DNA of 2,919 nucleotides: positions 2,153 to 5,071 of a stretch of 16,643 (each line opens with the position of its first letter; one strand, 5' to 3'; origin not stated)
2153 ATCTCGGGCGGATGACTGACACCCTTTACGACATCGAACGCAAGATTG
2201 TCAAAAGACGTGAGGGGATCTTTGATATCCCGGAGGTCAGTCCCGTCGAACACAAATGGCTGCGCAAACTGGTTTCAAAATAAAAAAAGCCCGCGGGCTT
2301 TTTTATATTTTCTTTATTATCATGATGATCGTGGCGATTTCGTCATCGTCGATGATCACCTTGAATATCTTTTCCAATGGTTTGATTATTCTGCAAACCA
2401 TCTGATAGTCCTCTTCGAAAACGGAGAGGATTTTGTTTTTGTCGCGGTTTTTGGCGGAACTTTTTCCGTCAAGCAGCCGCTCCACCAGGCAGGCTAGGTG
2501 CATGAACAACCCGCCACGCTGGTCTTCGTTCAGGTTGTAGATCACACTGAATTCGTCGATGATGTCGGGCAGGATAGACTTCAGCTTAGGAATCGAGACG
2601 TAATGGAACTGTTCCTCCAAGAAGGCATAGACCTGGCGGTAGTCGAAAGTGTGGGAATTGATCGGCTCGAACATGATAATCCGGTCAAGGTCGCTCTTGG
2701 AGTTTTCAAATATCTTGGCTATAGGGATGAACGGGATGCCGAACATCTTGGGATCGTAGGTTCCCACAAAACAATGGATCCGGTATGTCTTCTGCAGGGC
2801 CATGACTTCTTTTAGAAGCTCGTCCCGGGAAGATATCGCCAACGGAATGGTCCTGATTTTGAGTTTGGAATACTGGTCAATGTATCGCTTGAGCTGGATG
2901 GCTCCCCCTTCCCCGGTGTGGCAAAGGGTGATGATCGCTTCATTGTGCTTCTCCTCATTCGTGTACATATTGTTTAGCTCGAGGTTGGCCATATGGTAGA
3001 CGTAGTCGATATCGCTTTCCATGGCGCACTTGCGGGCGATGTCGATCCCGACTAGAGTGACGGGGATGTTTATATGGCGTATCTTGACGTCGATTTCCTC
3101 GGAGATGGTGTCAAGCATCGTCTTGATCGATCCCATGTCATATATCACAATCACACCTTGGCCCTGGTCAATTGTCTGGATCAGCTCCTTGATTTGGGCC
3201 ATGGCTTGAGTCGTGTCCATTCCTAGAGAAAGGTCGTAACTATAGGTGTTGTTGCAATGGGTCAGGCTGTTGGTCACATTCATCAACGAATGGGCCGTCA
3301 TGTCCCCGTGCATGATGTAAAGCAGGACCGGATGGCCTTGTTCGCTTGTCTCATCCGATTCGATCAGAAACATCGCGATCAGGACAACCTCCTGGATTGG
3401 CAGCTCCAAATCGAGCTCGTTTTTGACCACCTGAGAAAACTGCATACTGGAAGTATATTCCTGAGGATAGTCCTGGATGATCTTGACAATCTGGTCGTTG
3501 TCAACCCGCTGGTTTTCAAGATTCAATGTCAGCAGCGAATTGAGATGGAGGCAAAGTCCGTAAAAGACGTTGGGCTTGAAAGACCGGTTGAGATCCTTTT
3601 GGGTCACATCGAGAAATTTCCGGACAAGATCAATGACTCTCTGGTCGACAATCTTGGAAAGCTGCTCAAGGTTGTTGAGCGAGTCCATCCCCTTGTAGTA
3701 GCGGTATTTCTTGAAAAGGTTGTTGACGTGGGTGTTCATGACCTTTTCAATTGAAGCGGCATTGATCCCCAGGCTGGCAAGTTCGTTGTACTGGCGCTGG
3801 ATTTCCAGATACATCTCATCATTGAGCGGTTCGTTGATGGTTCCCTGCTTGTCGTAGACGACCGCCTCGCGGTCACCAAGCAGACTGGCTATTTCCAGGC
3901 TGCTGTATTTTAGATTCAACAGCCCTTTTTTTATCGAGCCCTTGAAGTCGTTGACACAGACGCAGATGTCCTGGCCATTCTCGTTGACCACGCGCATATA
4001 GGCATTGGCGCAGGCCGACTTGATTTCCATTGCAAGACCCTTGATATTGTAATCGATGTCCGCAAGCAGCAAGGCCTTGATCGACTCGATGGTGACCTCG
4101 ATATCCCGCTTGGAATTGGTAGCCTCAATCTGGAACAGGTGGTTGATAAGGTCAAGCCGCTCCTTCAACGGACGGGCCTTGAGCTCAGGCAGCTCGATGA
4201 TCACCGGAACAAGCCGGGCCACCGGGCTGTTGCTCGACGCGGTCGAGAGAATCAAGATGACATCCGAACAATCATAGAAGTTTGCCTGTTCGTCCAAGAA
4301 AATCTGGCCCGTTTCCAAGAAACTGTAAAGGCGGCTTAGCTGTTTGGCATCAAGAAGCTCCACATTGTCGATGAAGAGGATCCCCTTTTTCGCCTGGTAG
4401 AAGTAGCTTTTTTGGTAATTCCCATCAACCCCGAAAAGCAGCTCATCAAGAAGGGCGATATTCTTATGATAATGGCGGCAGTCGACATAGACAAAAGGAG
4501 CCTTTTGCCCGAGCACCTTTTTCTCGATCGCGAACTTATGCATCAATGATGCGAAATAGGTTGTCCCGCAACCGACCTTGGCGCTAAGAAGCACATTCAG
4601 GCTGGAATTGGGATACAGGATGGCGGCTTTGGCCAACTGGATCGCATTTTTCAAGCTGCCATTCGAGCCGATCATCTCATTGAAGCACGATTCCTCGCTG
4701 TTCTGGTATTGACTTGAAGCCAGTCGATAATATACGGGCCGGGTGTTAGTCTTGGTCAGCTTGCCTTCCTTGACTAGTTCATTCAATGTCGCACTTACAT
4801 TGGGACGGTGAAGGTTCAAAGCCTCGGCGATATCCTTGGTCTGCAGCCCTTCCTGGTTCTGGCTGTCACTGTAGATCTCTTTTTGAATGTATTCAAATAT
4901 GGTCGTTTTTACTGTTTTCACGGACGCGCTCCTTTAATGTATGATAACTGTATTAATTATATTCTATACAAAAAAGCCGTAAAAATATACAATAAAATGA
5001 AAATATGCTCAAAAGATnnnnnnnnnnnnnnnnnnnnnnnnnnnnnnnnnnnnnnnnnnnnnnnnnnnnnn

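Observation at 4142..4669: LevR-family regulator whose sigma-54-activating AAA+ module looks catalytically dead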

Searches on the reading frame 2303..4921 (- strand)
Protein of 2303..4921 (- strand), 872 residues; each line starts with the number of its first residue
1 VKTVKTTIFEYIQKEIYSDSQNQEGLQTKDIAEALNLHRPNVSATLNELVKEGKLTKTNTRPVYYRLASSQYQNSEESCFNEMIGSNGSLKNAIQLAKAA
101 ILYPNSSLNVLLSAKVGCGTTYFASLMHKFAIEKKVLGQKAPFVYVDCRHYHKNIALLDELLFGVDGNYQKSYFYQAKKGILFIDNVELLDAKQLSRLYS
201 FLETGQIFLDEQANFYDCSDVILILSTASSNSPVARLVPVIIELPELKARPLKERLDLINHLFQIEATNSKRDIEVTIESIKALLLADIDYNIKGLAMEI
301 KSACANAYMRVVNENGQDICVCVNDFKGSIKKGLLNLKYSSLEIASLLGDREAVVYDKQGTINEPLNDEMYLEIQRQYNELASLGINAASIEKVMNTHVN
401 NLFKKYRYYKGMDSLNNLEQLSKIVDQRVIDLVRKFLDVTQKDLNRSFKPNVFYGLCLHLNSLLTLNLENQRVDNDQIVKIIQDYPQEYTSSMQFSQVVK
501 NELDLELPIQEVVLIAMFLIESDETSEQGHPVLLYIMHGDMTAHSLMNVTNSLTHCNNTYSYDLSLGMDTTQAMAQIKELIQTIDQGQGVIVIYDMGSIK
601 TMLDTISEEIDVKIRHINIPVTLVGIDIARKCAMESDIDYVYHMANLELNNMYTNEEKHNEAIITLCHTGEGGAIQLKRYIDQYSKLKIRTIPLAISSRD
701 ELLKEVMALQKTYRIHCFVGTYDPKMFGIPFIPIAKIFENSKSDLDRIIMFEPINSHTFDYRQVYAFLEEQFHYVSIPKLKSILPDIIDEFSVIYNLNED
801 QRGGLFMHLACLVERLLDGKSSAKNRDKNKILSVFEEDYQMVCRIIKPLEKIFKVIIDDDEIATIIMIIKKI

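Call 5: search_protein_families(library=pfam, proteins=[window:2303-4921:-], max_evalue=1)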
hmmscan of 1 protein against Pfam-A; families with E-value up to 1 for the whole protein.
window:2303-4921:- (872 aa): 20 families
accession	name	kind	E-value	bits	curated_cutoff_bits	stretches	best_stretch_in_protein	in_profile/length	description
PF00874.25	PRD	-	3.9e-22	78.8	23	2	783-870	3-88/90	PRD domain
PF00158.32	Sigma54_activat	-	2.4e-10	40.8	20.2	1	84-207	2-122/168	Sigma-54 interaction domain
PF03610.21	EIIA-man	-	2.1e-06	28.3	21.4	1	536-626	5-100/116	PTS system fructose IIA component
PF14532.12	Sigma54_activ_2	-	6.4e-05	23.7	25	1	105-204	19-95/138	Sigma-54 interaction domain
PF01325.25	Fe_dep_repress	-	7.9e-05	23.2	26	1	14-53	11-50/60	Iron dependent repressor, N-terminal DNA binding domain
PF12802.13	MarR_2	-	0.00022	21.8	27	1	23-57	17-52/61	MarR family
PF01978.25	TrmB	-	0.00028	21.1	25.6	1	23-68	20-65/68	Sugar-specific transcriptional regulator TrmB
PF01047.28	MarR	-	0.00047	20.4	24.6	1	22-57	14-49/59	MarR family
PF13545.12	HTH_Crp_2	-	0.00054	20.3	27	1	27-59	24-56/70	Crp-like helix-turn-helix domain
PF13401.12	AAA_22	-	0.0032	18.2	27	1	110-203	8-109/130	AAA domain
PF13412.12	HTH_24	-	0.0055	16.7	21.9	1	21-55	13-47/48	Winged helix-turn-helix DNA-binding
PF08784.17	RPA_C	-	0.013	16.7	22.6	1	1-55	49-99/106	Replication protein A C terminal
PF04703.18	FaeA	-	0.015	16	20.7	1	5-61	2-51/62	FaeA-like protein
PF09339.16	HTH_IclR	-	0.023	14.9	22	1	22-56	15-49/52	IclR helix-turn-helix domain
PF13744.12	HTH_37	-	0.03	14.6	27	1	4-50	15-56/80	Helix-turn-helix domain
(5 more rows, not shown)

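Call 6: search_protein_families(library=ncbifam, proteins=[window:2303-4921:-], max_evalue=1)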
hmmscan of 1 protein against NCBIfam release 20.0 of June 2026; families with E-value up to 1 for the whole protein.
window:2303-4921:- (872 aa): 18 families
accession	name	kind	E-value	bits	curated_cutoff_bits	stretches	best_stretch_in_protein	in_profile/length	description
NF047795.1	TransRegDagR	equivalog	1.1e-75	255.2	1400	2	73-866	102-933/938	transcriptional regulator DagR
NF047357.1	antiterm_GlcT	equivalog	8.8e-14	51.5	320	2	385-524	30-164/272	glucose PTS transporter transcription antiterminator GlcT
NF046042.1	LicT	equivalog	6.8e-12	45.2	300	1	366-527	7-168/273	BglG family transcription antiterminator LicT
NF008485.2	PRK11388.1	equivalog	3.2e-11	42.2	551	1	67-311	319-561/643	dihydroxyacetone kinase operon transcriptional regulator DhaR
TIGR02031.1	BchD-ChlD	equivalog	6.5e-05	21.8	499.55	1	110-235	19-149/608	magnesium chelatase ATPase subunit D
NF011953.0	PRK15424.1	equivalog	0.00043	19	703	1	77-203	215-347/538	propionate catabolism operon regulatory protein PrpR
NF003451.0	PRK05022.1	equivalog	0.00046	19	476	1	43-207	156-313/512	nitric oxide reductase transcriptional regulator NorR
TIGR02902.1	spore_lonB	equivalog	0.00052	18.8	723.3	1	72-212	56-209/531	ATP-dependent protease LonB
NF041678.1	trans_antitermLacT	equivalog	0.0015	18.1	500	1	405-526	47-167/286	transcription antiterminator LacT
TIGR02364.1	dha_pts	equivalog_domain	0.0022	18.3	98.25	1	574-623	45-99/125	dihydroxyacetone kinase phosphoryl donor subunit DhaM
NF038308.1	RNA_repair_RtcR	equivalog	0.0035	16.2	650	1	78-203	177-303/530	RNA repair transcriptional activator RtcR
TIGR02329.1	propionate_PrpR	equivalog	0.0037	16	499.2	1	78-201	209-330/526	propionate catabolism operon regulatory protein PrpR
NF033788.1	HTH_metalloreg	subfamily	0.008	16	55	1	23-71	23-72/77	metalloregulator ArsR/SmtB family transcription factor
NF053606.1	Sta1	subfamily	0.0085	16.2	80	1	20-59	29-68/100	Sta1 family transcriptional regulator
NF007720.0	PRK10411.1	equivalog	0.027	13.8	259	1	13-118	6-105/243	L-fucose operon activator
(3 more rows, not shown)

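Call 9: find_homologous_proteins(query=window:2303-4921:-, max_evalue=1e-10)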
Query window:2303-4921:- (872 aa): 355 proteins with E <= 1e-10 among 8000 candidates; the best 120 are listed.
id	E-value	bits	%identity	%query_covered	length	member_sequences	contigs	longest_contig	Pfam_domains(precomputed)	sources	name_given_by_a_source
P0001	0.0e+0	1925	100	100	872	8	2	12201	PF03610.22,PF00158.33,PF00874.26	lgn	-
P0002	0.0e+0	1742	89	100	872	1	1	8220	PF03610.22,PF00158.33,PF00874.26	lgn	-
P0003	0.0e+0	1298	67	100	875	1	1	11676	PF00158.33,PF00874.26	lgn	-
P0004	0.0e+0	1295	66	100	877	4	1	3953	PF00158.33,PF00874.26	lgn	-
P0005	0.0e+0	1291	66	100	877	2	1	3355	PF03610.22,PF00158.33,PF00874.26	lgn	-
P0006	0.0e+0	1282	65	100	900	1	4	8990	PF03610.22,PF00158.33,PF00874.26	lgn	-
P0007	0.0e+0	1281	65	100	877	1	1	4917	PF03610.22,PF00158.33,PF00874.26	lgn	-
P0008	0.0e+0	1280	66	100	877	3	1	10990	PF03610.22,PF00158.33,PF00874.26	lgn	-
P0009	0.0e+0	1280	66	100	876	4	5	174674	PF03610.22,PF00158.33,PF00874.26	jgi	jgi:transcriptional regulatory protein LevR/transcriptional regulator with AAA-type ATPase domain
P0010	0.0e+0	1280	65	99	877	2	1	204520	PF03610.22,PF00158.33,PF00874.26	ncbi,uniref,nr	ncbi:PRD domain-containing protein [Clostridium sp. YIM B02505]|uniref:PRD domain-containing protein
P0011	0.0e+0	1275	66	100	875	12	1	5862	PF03610.22,PF00158.33,PF00874.26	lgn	-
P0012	0.0e+0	1274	65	100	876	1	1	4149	PF03610.22,PF00158.33,PF00874.26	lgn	-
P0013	0.0e+0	1273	65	100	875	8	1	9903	PF00158.33,PF00874.26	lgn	-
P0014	0.0e+0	1271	65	100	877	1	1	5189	PF03610.22,PF00158.33,PF00874.26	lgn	-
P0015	0.0e+0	1266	65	100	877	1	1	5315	PF03610.22,PF00158.33,PF00874.26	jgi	jgi:transcriptional regulatory protein LevR/transcriptional regulator with AAA-type ATPase domain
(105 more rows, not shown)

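Call 20: find_related_loci(query=A1, collection=genome_contigs, flank=8000)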
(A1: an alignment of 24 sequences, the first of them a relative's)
Query A1 (872 aa) in genome_contigs; peptide patterns used: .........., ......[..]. (x = any residue, [..] = any of these).
111 stretches matched a pattern; 79 encode a relative of the query (tblastn E <= 1e-3); 78 distinct loci.
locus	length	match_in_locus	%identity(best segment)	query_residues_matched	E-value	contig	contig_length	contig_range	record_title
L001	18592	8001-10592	93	1-864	0e+0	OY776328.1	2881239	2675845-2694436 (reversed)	MAG: Coprobacillaceae bacterium isolate 0ca6b35a-982b-467c-bf12-5ddc08160d48 genome assembly, chromosome: 1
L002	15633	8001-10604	66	1-863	0e+0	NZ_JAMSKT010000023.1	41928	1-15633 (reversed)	Clostridium caldaquaticum strain SYSU GA19001 NODE_23_length_41928_cov_4.040785, whole genome shotgun sequence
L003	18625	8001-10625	65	1-872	0e+0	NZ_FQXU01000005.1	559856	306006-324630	Clostridium intestinale DSM 6191, whole genome shotgun sequence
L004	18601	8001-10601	66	1-864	0e+0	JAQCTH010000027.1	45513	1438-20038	Clostridiaceae bacterium AF10-41 AF10-41.Scaf27, whole genome shotgun sequence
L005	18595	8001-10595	65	1-861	0e+0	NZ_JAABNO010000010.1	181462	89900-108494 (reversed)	Clostridium sp. C8-1-8 NODE_10_length_181462_cov_238.097912, whole genome shotgun sequence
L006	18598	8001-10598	65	1-861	0e+0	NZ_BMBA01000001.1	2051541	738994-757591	Clostridium zeae strain CSC2 sequence01, whole genome shotgun sequence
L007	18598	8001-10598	65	1-861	0e+0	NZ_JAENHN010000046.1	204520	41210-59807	Clostridium yunnanense strain YIM B02505 GCM70020050_46, whole genome shotgun sequence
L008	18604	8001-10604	65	1-864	0e+0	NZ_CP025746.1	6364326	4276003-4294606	Clostridium manihotivorum strain CT4 chromosome, complete genome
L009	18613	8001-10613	62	1-868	0e+0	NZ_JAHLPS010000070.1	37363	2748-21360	Caproiciproducens sp. MSJ-32 M.32_ctg000203, whole genome shotgun sequence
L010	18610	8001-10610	60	1-864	0e+0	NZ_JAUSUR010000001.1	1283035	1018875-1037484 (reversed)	Breznakia pachnodae strain DSM 16784 Ga0480556_01, whole genome shotgun sequence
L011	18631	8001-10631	55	1-872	0e+0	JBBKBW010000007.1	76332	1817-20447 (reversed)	Erysipelotrichaceae bacterium HCN-30851 assembly_contig_7, whole genome shotgun sequence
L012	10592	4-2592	57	1-861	0e+0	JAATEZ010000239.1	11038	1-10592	MAG: Lactobacillales bacterium isolate bin_153 k141_1771828, whole genome shotgun sequence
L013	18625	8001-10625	55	1-872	0e+0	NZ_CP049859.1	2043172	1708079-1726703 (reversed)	Erysipelothrix sp. HDW6A chromosome, complete genome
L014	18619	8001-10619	56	1-872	0e+0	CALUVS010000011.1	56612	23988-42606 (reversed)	MAG: uncultured Traorella sp. isolate BRZ_MB__bin103 genome assembly, contig: BRZ_MB__NODE_867_length_56612_cov_7.084956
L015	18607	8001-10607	59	1-864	0e+0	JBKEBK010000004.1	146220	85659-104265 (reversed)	MAG: Anaerorhabdus sp. isolate VLC_074 k121_79102, whole genome shotgun sequence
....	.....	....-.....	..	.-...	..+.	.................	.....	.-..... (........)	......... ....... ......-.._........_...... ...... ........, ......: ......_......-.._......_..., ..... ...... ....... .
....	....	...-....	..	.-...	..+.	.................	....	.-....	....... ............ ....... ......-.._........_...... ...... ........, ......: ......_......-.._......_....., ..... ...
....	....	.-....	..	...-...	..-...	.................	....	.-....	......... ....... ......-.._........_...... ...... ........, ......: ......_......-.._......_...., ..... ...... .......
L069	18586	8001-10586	29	1-872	6e-108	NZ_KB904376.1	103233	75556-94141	Streptococcus massiliensis DSM 18628 A3I3DRAFT_scaffold_2.3, whole genome shotgun sequence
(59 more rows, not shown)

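Call 24: search_dna_similar(query=window:2303-4921:-, collection=plasmids, mode=protein, max_rows=40, rows=spread)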
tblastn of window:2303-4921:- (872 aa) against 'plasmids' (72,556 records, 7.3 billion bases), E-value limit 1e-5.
Records with a match: 267; places in all: 337; records where one place covers at least 80% of the query: 39.
Best place of each record, by identity: <60% 267.
By first word of the organism name: Enterococcus 178; Lactiplantibacillus 41; Clostridioides 12; Pediococcus 11; Lacticaseibacillus 6; Listeria 3; Klebsiella 3; Bacillus 2; Latilactobacillus 2; Enterobacter 2; and 7 more.
By predicted mobility (MOB-suite, as given by PLSDB): conjugative 157; non-mobilizable 67; mobilizable 43.
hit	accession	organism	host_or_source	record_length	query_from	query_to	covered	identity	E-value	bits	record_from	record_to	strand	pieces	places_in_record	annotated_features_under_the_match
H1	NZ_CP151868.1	Bacillus thuringiensis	tobacco,mixed culture,leaves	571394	8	855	97%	27.8%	8e-87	311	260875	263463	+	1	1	sigma-54-dependent transcriptional regulator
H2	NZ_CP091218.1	Enterococcus faecium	Homo sapiens,whole organism,fecal sample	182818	2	821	94%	25.8%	9e-48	192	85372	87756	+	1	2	sigma 54-interacting transcriptional regulator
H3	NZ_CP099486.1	Latilactobacillus sakei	bacteria,kimchi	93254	25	851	95%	24.6%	7e-53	208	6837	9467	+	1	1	sigma-54-dependent transcriptional regulator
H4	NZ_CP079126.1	Klebsiella pneumoniae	Homo sapiens,urine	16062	5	824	94%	24.1%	1e-48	195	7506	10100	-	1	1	sigma-54-dependent transcriptional regulator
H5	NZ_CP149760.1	Clostridioides difficile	Homo sapiens,single cell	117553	73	748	78%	29.0%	4e-72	267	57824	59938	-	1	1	sigma 54-interacting transcriptional regulator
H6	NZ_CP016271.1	Lactiplantibacillus plantarum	-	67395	26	855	95%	23.5%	2e-30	137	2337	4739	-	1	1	PRD domain-containing protein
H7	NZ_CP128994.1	Enterococcus faecium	Food,Cheonggukjang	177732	9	754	86%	25.8%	7e-54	211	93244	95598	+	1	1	none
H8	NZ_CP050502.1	Lacticaseibacillus paracasei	Single cell,Animal feed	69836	14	850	77%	25.9%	3e-29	200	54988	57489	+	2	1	sigma 54-interacting transcriptional regulator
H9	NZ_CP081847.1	Enterococcus raffinosus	Homo sapiens,feces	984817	31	817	71%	27.1%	6e-32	237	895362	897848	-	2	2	sigma-54-dependent transcriptional regulator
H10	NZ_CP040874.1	Enterococcus faecium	Homo sapiens,cell culture,feces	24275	2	817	74%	25.6%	9e-25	211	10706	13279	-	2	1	sigma-54-dependent transcriptional regulator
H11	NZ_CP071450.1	Lactiplantibacillus plantarum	Tissue sample,Rice wine rice syrup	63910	26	855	73%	25.9%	7e-21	168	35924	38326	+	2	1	PRD domain-containing protein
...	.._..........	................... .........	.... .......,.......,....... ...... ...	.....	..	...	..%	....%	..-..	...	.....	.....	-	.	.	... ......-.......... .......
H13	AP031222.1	Enterococcus faecium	-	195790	28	827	69%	27.3%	1e-34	219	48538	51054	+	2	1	sigma 54-interacting transcriptional regulator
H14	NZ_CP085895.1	Enterococcus faecium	Homo sapiens,cell culture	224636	28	827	69%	27.3%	1e-34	219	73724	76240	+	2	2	sigma 54-interacting transcriptional regulator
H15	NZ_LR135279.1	Enterococcus faecium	-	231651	28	827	69%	27.3%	1e-34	219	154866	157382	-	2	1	sigma 54-interacting transcriptional regulator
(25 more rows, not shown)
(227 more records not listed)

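Call 25: get_annotated_region(hit=H1, flank=5000)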
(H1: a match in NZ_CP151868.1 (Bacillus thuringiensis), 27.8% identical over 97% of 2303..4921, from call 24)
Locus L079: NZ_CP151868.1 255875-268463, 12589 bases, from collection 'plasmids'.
description: Bacillus thuringiensis strain YB6 plasmid unnamed1, complete sequence
organism: Bacillus thuringiensis (NCBI taxid 1428)
taxonomy: Bacteria; Bacillota; Bacilli; Bacillales; Bacillaceae; Bacillus; Bacillus thuringiensis
host: -; source: tobacco,mixed culture,leaves; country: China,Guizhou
typing (MOB-suite, as given by PLSDB): non-mobilizable
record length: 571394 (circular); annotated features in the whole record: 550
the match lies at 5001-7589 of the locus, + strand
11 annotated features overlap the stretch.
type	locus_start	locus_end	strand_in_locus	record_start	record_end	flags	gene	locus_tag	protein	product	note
CDS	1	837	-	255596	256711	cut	wecB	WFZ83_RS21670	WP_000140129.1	UDP-N-acetylglucosamine 2-epimerase (non-hydrolyzing)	GO:0009103 - lipopolysaccharide biosynthetic process [Evidence IEA]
CDS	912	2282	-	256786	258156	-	-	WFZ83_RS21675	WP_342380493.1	UDP-glucose/GDP-mannose dehydrogenase family protein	-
CDS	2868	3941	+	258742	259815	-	-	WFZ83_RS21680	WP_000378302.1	MraY family glycosyltransferase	-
CDS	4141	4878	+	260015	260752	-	-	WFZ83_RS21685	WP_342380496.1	polysaccharide deacetylase family protein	GO:0005975 - carbohydrate metabolic process [Evidence IEA]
CDS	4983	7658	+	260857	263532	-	-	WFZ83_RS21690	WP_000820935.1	sigma-54-dependent transcriptional regulator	GO:0006355 - regulation of DNA-templated transcription [Evidence IEA]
CDS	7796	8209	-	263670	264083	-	exsM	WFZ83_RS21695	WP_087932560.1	exosporium regulatory protein ExsM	-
CDS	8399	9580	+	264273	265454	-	-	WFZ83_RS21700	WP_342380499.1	chromate transporter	-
CDS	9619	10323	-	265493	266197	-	chbG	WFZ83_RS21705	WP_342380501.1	chitin disaccharide deacetylase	GO:0000272 - polysaccharide catabolic process [Evidence IEA]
CDS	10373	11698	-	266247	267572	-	celF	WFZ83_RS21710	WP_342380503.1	6-phospho-beta-glucosidase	-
CDS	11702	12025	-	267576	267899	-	-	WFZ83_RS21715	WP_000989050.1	PTS lactose/cellobiose transporter subunit IIA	GO:0009401 - phosphoenolpyruvate-dependent sugar phosphotransferase system [Evidence IEA]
CDS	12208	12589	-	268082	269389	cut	celB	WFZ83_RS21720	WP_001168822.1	PTS cellobiose transporter subunit IIC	GO:0009401 - phosphoenolpyruvate-dependent sugar phosphotransferase system [Evidence IEA]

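Call 26: get_annotated_region(hit=H6, flank=5000)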
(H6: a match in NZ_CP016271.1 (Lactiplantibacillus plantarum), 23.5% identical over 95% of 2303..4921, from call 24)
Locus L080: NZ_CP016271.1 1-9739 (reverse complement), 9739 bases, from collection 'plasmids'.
description: Lactiplantibacillus plantarum subsp. plantarum strain CGMCC 1.557 plasmid pLp1, complete sequence
organism: Lactiplantibacillus plantarum (NCBI taxid 337330)
taxonomy: Bacteria; Bacillota; Bacilli; Lactobacillales; Lactobacillaceae; Lactiplantibacillus; Lactiplantibacillus plantarum
host: -; source: -; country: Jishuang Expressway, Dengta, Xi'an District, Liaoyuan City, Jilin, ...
typing (MOB-suite, as given by PLSDB): mobilizable; replicon rep_cluster_167,rep_cluster_1948; relaxase MOBP
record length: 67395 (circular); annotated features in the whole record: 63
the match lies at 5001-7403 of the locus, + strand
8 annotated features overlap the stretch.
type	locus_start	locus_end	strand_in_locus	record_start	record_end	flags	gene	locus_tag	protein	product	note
CDS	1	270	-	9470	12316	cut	-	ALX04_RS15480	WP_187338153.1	MucBP domain-containing protein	-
CDS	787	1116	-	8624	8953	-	-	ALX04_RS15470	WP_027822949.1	hypothetical protein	-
CDS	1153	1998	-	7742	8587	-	-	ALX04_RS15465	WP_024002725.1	PTS system mannose/fructose/sorbose family transporter subunit IID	GO:0008643 - carbohydrate transport [Evidence IEA]; GO:0009401 - phosphoenolpyruvate-dependent sugar phosphotransferase ...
CDS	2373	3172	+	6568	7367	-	-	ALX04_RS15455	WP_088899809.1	IS5 family transposase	-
CDS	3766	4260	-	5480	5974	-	-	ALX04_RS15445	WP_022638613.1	PTS sugar transporter subunit IIB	GO:0008643 - carbohydrate transport [Evidence IEA]; GO:0009401 - phosphoenolpyruvate-dependent sugar phosphotransferase ...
CDS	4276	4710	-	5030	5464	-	-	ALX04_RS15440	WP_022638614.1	phosphotransferase system, mannose/fructose-specific component IIA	-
CDS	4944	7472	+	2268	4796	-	-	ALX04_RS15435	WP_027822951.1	PRD domain-containing protein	GO:0006355 - regulation of DNA-templated transcription [Evidence IEA]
CDS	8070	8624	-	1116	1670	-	-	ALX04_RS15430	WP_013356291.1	recombinase family protein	GO:0006310 - DNA recombination [Evidence IEA]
